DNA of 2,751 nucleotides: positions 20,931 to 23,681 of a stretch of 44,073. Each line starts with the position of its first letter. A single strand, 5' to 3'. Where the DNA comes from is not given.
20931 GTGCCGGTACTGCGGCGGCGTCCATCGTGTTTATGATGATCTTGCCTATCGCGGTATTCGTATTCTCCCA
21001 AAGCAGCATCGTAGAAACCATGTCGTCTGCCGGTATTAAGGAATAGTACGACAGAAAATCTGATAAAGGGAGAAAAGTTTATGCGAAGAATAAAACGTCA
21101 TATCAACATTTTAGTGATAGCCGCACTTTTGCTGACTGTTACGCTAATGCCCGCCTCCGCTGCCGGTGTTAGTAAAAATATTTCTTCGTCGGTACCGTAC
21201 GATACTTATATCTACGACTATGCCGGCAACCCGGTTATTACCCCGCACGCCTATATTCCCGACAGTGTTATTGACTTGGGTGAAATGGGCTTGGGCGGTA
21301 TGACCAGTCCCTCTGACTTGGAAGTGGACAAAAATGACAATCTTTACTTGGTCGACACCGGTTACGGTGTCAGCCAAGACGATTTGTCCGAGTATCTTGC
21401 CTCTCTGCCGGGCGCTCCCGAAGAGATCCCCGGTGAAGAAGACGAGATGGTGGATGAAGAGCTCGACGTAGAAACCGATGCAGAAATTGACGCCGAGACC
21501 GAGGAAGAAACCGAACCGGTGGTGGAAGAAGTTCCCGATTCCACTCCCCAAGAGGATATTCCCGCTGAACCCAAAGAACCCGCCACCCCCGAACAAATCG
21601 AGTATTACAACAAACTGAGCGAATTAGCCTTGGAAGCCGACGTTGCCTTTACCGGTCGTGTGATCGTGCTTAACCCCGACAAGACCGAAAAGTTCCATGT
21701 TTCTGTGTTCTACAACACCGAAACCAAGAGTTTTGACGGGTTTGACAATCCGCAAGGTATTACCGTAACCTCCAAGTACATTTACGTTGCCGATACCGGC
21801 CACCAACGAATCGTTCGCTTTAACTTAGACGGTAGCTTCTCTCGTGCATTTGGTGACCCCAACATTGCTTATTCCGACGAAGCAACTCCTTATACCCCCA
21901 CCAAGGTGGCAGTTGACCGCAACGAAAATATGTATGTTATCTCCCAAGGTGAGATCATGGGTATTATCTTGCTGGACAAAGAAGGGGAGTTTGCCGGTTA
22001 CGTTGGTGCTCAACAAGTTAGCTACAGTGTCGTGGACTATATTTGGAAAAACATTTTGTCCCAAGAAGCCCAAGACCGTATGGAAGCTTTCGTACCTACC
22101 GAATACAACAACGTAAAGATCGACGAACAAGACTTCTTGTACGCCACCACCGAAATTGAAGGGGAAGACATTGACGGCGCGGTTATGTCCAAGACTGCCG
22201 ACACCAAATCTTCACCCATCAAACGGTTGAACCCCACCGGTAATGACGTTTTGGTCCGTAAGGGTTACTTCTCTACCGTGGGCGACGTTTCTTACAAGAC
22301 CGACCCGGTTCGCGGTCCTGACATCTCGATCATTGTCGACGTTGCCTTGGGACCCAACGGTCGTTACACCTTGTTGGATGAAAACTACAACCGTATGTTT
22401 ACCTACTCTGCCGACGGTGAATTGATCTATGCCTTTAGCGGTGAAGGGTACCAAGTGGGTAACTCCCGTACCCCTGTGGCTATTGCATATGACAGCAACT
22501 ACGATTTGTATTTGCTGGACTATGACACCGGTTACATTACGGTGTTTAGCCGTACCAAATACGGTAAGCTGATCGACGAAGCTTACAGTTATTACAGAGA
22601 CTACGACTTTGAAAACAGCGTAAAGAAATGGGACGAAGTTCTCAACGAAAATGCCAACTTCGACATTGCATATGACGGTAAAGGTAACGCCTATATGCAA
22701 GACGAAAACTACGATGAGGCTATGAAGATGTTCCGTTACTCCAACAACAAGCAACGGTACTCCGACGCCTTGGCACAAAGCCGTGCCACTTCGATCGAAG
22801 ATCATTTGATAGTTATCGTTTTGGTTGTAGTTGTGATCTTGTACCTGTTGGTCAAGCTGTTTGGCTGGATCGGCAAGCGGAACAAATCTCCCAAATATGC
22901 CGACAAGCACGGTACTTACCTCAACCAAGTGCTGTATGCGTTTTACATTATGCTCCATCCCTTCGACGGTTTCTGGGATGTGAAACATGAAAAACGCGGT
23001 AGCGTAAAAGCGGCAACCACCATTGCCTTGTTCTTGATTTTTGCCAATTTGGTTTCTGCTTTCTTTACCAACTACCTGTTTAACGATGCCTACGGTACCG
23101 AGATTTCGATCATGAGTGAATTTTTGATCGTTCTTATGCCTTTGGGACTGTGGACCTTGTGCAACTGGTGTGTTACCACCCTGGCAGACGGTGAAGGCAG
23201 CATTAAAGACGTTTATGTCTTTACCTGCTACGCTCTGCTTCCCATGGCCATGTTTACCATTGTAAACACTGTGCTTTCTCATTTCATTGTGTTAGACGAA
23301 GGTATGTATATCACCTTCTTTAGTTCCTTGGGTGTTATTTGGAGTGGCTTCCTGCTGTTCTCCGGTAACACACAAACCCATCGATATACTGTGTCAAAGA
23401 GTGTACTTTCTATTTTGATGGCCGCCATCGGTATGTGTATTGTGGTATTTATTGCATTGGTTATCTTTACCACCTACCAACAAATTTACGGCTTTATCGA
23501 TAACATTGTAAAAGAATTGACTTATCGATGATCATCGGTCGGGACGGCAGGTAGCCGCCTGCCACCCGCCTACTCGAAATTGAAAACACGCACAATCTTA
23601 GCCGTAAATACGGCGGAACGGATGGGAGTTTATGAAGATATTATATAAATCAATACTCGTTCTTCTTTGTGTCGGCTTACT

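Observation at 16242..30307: Candidate undescribed system: two ATPase-less sugar ABC importers bracketing an NHL/TPR/Yip1 membrane protein and a large orphan lipoprotein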

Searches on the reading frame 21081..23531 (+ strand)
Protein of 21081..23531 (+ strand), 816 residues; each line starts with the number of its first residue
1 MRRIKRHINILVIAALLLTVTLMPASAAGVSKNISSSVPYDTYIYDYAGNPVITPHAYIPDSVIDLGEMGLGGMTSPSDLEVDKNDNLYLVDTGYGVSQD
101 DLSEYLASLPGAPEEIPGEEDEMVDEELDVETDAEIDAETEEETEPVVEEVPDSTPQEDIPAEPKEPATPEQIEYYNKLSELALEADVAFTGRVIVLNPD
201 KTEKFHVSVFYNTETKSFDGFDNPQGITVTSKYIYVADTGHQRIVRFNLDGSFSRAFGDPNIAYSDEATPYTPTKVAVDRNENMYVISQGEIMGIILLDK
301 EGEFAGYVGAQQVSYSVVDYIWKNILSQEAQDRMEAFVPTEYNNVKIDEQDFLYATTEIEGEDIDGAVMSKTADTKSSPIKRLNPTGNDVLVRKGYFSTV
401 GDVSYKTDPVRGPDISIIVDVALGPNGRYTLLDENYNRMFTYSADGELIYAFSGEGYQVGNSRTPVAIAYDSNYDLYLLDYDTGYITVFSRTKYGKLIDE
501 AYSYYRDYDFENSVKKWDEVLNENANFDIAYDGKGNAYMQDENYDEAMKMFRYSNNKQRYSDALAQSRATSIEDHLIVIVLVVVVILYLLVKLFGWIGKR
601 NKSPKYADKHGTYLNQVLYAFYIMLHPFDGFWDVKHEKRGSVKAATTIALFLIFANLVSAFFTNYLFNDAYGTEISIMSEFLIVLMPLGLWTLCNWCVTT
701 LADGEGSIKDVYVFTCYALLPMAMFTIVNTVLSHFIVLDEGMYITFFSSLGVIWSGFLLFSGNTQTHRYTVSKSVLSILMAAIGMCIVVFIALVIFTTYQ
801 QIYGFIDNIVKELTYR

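Call 4: search_protein_families(library=pfam, proteins=[window:21081-23531:+], max_evalue=0.01)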
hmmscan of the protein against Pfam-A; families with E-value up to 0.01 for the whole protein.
window:21081-23531:+ (816 aa): 3 families
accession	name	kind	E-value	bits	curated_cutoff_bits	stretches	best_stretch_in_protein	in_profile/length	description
PF04893.22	Yip1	-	1.4e-15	58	28.6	1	622-792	2-172/173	Yip1 domain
PF01436.27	NHL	-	1.4e-08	34.8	20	1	221-247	1-28/28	NHL repeat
PF06739.17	SBBP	-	0.007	16.7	20.5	0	272-287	14-29/38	Beta-propeller repeat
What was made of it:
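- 21081..23531 (+): X (816 aa). It has a signal peptide, an extracellular six-bladed NHL propeller (with a lineage-specific disordered acidic insert at residues 119-159), two TPR-like helix pairs (493-553), TM helix (about 573-595), a cytoplasmic linker with the invariant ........-KHEKRG motif, and a 5-TM Yip1 domain with a conserved cytoplasmic DGEG loop. Pfam, call 4.
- Checked: X (21081-23531): Yip1 E=1.4e-15 and NHL E=1.4e-8 (call 4).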

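Call 5: search_protein_families(library=ncbifam, proteins=[window:21081-23531:+], max_evalue=0.01)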
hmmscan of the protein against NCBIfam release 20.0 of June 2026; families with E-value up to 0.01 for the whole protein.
window:21081-23531:+ (816 aa): 3 families
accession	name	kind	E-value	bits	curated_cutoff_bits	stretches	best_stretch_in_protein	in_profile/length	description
NF035926.1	scyF_NHL_VPEP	equivalog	1.4e-10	40.8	350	3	220-310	197-285/376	scytonemin biosynthesis PEP-CTERM protein ScyF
NF033206.1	ScyE_fam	subfamily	0.00022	20.9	80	1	73-286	6-221/333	ScyD/ScyE family protein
NF047780.1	LIC12708_fam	subfamily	0.0077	15.1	150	0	223-288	58-137/391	LIC_12708 family protein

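Call 21: find_homologous_proteins(query=window:21081-23531:+, max_evalue=0.00001)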
Query window:21081-23531:+ (816 aa): 88 proteins with E <= 0.00001 among 8000 candidates.
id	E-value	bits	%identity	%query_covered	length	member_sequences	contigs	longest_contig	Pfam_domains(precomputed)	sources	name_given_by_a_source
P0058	0.0e+0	1847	100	100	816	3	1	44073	PF04893.23,PF01436.28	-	-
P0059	0.0e+0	1471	79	100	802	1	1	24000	PF04893.23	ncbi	-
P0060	0.0e+0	1291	69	100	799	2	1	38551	PF04893.23,PF01436.28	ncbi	-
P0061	0.0e+0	1069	62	100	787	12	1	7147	PF04893.23,PF01436.28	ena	-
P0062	0.0e+0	1063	59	100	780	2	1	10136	PF04893.23,PF01436.28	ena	-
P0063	0.0e+0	1055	59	100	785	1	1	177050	PF04893.23,PF01436.28,PF06739.18,PF08450.19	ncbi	-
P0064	0.0e+0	1042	67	77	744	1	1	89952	PF04893.23,PF01436.28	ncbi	-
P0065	0.0e+0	1040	60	100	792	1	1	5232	PF04893.23,PF01436.28,PF08450.19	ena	-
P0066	0.0e+0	1036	58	100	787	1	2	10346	PF04893.23,PF01436.28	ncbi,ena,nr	ncbi:MAG: hypothetical protein IKU10_07600 [Clostridia bacterium]|nr:hypothetical protein [Clostridi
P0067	0.0e+0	1035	69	77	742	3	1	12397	PF04893.23,PF01436.28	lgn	-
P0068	0.0e+0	1034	67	77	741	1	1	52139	PF04893.23,PF20067.6,PF01436.28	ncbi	-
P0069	0.0e+0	1033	66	77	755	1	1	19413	PF04893.23,PF01436.28,PF08450.19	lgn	-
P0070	0.0e+0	1033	66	77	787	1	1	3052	PF04893.23,PF01436.28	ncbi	-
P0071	0.0e+0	1031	67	77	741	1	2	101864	PF04893.23,PF20067.6,PF01436.28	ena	-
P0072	0.0e+0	1030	67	77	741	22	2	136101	PF04893.23,PF01436.28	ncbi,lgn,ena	-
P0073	0.0e+0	1029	66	77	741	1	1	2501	PF04893.23,PF01436.28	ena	-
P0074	0.0e+0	1027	67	77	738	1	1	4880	PF04893.23,PF01436.28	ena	-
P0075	0.0e+0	1027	48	13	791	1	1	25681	PF04893.23,PF01436.28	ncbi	-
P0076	0.0e+0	1021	66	77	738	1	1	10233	PF04893.23,PF01436.28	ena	-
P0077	0.0e+0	1017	65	77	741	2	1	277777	PF04893.23,PF01436.28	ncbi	-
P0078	0.0e+0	1012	66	77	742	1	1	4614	PF04893.23,PF01436.28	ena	-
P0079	2.3e-286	971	64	77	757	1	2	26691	PF04893.23,PF01436.28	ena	-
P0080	1.1e-280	952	63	77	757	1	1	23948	PF04893.23,PF01436.28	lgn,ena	-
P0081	1.1e-267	909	70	71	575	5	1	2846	PF04893.23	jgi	jgi:hypothetical protein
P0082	2.4e-266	904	57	90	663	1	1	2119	PF04893.23,PF01436.28,PF08450.19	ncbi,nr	ncbi:MAG: hypothetical protein IKM39_04935, partial [Clostridia bacterium]|nr:hypothetical protein [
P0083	2.2e-258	878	57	77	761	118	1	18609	PF04893.23,PF01436.28,PF06739.18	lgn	-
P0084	6.2e-257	873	52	100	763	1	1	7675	PF04893.23,PF01436.28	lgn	-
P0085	1.0e-253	863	51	100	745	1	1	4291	PF04893.23,PF01436.28,PF06739.18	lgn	-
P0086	8.2e-253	860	50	100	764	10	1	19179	PF04893.23,PF01436.28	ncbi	-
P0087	1.3e-251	856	51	98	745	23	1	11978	PF04893.23,PF01436.28,PF06739.18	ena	-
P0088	1.2e-249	849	49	100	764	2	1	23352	PF04893.23,PF01436.28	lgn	-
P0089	1.6e-185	637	44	77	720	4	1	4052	PF04893.23,PF01436.28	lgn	-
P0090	1.8e-185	637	46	73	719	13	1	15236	PF04893.23,PF01436.28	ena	-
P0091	4.6e-146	507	38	77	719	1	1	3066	PF04893.23,PF01436.28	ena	-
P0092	5.0e-139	483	37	77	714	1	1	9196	PF04893.23,PF17170.11,PF01436.28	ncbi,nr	ncbi:hypothetical protein EOM86_00890 [Candidatus Nomurabacteria bacterium]|nr:hypothetical protein 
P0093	1.1e-128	449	31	99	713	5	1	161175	PF04893.23,PF01436.28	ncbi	-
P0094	1.8e-127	445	38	76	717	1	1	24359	PF04893.23,PF01436.28,PF06739.18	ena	-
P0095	3.3e-126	441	36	76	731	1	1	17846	PF04893.23,PF01436.28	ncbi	-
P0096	3.5e-124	434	36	76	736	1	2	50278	PF04893.23,PF01436.28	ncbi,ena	-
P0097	5.4e-122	427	34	73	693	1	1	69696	PF04893.23,PF01436.28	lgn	-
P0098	2.6e-121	425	36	77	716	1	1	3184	PF04893.23,PF17170.11,PF01436.28,PF08450.19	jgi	-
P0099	4.3e-120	421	33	97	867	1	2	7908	PF04893.23,PF01436.28,PF06739.18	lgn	-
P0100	8.5e-120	420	36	76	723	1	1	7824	PF04893.23,PF01436.28,PF06739.18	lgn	-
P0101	2.1e-118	415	34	80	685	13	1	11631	PF04893.23,PF01436.28,PF25021.2,PF06739.18,PF08450.19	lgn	-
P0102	2.6e-118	415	38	49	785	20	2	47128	PF04893.23,PF01436.28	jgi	-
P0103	2.1e-116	408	33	76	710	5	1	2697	PF04893.23,PF17170.11,PF13432.13,PF01436.28,PF08450.19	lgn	-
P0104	6.4e-116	407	34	77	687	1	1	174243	PF04893.23,PF01436.28,PF08450.19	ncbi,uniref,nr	ncbi:YIP1 family protein [Paenibacillus sp. LHD-117]|uniref:YIP1 family protein n=1 Tax=Paenibacillu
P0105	7.4e-114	400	36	76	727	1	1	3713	PF04893.23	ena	-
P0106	8.6e-114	400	34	76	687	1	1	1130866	PF04893.23,PF01436.28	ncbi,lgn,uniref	ncbi:YIP1 family protein [Paenibacillus solani]|uniref:YIP1 family protein n=1 Tax=Paenibacillus sol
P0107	1.4e-108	383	37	67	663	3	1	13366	PF04893.23,PF01436.28,PF06739.18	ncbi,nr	ncbi:MAG: YIP1 family protein, partial [Oscillospiraceae bacterium]|nr:YIP1 family protein [Oscillos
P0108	3.0e-107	378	32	79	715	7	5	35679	PF04893.23,PF01436.28,PF08450.19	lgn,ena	-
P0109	6.8e-107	377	33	76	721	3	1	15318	PF04893.23,PF01436.28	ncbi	-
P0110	1.7e-105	372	34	73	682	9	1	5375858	PF04893.23,PF01436.28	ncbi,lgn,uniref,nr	ncbi:YIP1 family protein [Paenibacillus sp. 32O-W]|uniref:YIP1 family protein n=1 Tax=Paenibacillus 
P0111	2.0e-105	372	33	76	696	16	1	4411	PF04893.23,PF01436.28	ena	-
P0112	5.7e-100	354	31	74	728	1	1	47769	PF04893.23,PF01436.28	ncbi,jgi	-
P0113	4.7e-95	338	34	73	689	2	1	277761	PF04893.23,PF01436.28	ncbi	-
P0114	6.4e-95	337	31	77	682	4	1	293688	PF04893.23,PF01436.28,PF08450.19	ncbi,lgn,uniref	ncbi:YIP1 family protein [Paenibacillus sp. GCM10027629]|uniref:YIP1 family protein n=1 Tax=Paenibac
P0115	5.5e-87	311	30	76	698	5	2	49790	PF04893.23,PF01436.28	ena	-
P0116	6.1e-74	268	28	73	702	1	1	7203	PF04893.23,PF13432.13,PF01436.28,PF08450.19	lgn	-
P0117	3.8e-68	249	27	74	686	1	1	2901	PF04893.23,PF13414.13,PF13432.13,PF01436.28,PF07719.24,PF08450.19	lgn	-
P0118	3.0e-65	239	33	56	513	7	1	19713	PF13432.13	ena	-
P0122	6.8e-62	228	29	67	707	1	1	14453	PF04893.23,PF13432.13,PF01436.28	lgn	-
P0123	3.2e-60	223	28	73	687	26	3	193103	PF04893.23,PF01436.28,PF08450.19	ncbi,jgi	jgi:sugar lactone lactonase YvrE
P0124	2.4e-59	220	33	44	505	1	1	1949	PF01436.28,PF06739.18,PF07719.24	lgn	-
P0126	1.2e-57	214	27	77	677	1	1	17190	PF04893.23,PF01436.28,PF07719.24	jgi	-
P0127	1.7e-57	214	28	73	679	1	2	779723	PF04893.23,PF01436.28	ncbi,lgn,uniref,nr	ncbi:YIP1 family protein [Alkalihalobacillus trypoxylicola]|uniref:Yip1 domain-containing protein n=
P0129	3.2e-52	196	24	73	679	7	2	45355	PF04893.23,PF01436.28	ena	-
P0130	9.8e-52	195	26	74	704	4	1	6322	PF04893.23,PF01436.28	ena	-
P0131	4.3e-51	192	25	71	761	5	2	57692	PF04893.23,PF01436.28,PF08450.19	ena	-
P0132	4.1e-50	189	24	73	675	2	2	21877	PF04893.23,PF01436.28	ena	-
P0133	2.6e-42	163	24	75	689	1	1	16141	PF04893.23,PF01436.28,PF07719.24,PF08450.19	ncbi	-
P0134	8.5e-38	148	26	73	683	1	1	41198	PF04893.23,PF01436.28,PF06739.18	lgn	-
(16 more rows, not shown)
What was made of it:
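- Checked: Homologues hit the Pfam TPR families PF13432, PF07719 and PF13414 (call 21).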

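Call 22: search_solved_structures(query=window:21081-23531:+, max_evalue=1, show_alignments=1)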
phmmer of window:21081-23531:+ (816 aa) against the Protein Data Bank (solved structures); distinct sequences matched with E-value up to 1: 25.
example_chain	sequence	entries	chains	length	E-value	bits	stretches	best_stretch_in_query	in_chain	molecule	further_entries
7qrw_A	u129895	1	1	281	1.4e-13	53.4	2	420-491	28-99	Isoform 4 of Tripartite motif-containing protein 3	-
6d69_A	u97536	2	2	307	3.4e-10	42.2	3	220-260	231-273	NHL Repeat Region of D. melanogaster Thin | Thin, isoform D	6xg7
7b96_A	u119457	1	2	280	1e-08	37.3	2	418-492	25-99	Isoform 2 of Tripartite motif-containing protein 2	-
7qrv_A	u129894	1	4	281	1e-08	37.3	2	418-492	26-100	Tripartite motif-containing protein 2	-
7b2r_A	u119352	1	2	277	1.1e-08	37.2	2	418-492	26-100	Tripartite motif-containing protein 2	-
8j72_A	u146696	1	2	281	1.2e-06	30.5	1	193-266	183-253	E3 ubiquitin-protein ligase TRIM71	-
7qrx_A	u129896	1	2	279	1.4e-06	30.3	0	193-266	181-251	E3 ubiquitin-protein ligase TRIM71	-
9jur_A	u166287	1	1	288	1.6e-06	30.1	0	193-266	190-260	E3 ubiquitin-protein ligase TRIM71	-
1rwi_B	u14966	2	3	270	7.6e-06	27.8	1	212-248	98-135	Serine/threonine-protein kinase pknD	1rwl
8pkr_A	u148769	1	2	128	8.7e-05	24.3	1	212-248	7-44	non-specific serine/threonine protein kinase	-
6fpt_A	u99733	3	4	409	9.9e-05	24.2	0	220-261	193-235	E3 ubiquitin-protein ligase TRIM71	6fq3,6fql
4zlr_A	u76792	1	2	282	0.00019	23.2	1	221-310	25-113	Brain tumor protein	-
5ex7_A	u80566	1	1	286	0.00019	23.2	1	221-311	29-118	Brain tumor protein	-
8pkq_A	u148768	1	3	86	0.00019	23.2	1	212-248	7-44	non-specific serine/threonine protein kinase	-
1q7f_A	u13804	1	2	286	0.00021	23.1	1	221-311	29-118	brain tumor CG10719-PA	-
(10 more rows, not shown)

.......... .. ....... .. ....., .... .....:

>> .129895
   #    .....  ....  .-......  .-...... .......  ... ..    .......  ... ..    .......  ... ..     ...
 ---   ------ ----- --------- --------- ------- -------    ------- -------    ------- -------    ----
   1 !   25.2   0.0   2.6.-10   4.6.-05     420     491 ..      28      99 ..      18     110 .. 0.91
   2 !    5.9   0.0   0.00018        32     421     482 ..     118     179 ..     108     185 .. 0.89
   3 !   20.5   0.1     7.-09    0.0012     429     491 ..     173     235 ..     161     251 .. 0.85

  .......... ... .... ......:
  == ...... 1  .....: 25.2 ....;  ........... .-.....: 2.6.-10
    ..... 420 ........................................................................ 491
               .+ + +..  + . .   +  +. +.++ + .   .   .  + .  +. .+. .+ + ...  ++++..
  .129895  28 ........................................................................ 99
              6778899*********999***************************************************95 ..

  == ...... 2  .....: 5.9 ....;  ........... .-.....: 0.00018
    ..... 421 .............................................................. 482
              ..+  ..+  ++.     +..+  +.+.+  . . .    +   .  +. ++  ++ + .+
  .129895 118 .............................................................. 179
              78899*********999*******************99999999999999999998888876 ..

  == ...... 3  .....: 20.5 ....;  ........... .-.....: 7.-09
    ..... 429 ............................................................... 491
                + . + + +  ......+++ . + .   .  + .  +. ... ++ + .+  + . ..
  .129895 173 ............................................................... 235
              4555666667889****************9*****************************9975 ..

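Call 24: find_encoding_contigs(protein=P0110, flank=10000, max_places=2)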
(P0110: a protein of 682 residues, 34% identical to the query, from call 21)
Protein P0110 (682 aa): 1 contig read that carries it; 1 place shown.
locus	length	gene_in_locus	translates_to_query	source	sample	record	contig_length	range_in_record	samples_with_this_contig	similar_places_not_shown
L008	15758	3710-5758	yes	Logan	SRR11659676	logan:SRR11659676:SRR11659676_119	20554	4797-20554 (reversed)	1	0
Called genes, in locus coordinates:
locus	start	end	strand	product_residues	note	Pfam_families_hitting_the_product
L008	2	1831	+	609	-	?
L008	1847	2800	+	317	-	PF00528:BPD_transp_1 (faint)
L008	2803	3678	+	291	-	PF00528:BPD_transp_1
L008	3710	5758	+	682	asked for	PF01436:NHL (faint), PF04893:Yip1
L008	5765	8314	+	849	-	PF18952:DUF5696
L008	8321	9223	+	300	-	PF00528:BPD_transp_1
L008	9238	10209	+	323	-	PF00528:BPD_transp_1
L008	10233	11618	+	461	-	-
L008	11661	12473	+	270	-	PF12706:Lactamase_B_2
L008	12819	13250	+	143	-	PF05105:Phage_holin_4_1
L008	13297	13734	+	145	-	PF26325:YhjD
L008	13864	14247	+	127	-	-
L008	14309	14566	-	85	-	-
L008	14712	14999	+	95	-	PF07876:Dabb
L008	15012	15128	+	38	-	-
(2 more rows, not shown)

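Call 25: find_encoding_contigs(protein=P0127, flank=10000, max_places=2)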
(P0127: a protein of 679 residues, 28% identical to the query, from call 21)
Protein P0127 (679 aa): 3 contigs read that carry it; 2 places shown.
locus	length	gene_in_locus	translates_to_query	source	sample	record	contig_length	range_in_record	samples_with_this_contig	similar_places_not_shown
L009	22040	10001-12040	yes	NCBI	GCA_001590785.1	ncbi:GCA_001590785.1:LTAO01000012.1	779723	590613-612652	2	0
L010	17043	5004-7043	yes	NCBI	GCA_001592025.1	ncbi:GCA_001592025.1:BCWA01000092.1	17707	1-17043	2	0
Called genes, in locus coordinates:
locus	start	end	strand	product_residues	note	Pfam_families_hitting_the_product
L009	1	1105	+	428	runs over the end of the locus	PF00202:Aminotran_3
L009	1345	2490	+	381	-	PF20918:SPOCS_spoVID-N, PF01476:LysM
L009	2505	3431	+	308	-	-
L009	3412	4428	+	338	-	PF27663:Spore_coat_YutH, PF01636:APH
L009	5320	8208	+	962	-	PF01547:SBP_bac_1, PF13416:SBP_bac_8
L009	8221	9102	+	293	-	PF00528:BPD_transp_1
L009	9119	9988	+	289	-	PF00528:BPD_transp_1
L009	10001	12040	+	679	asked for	PF01436:NHL (faint), PF04893:Yip1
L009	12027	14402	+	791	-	PF18952:DUF5696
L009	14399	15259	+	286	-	PF00528:BPD_transp_1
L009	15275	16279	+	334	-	PF00528:BPD_transp_1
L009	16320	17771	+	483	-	PF01547:SBP_bac_1, PF13416:SBP_bac_8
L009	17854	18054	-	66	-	PF27064:YszA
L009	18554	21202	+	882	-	PF00133:tRNA-synt_1, PF01406:tRNA-synt_1e (faint), PF09334:tRNA-synt_1g, PF13603:tRNA-synt_1_2, PF09334:tRNA-synt_1g, PF08264:Anticodon_1, PF10458:Val_tRNA-synt_C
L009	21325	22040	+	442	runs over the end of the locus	PF08245:Mur_ligase_M, PF02875:Mur_ligase_C, PF27239:FOL3_C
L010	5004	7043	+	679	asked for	PF01436:NHL (faint), PF04893:Yip1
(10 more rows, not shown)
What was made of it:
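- Cultured Bacilli have it too (calls 24, 25).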
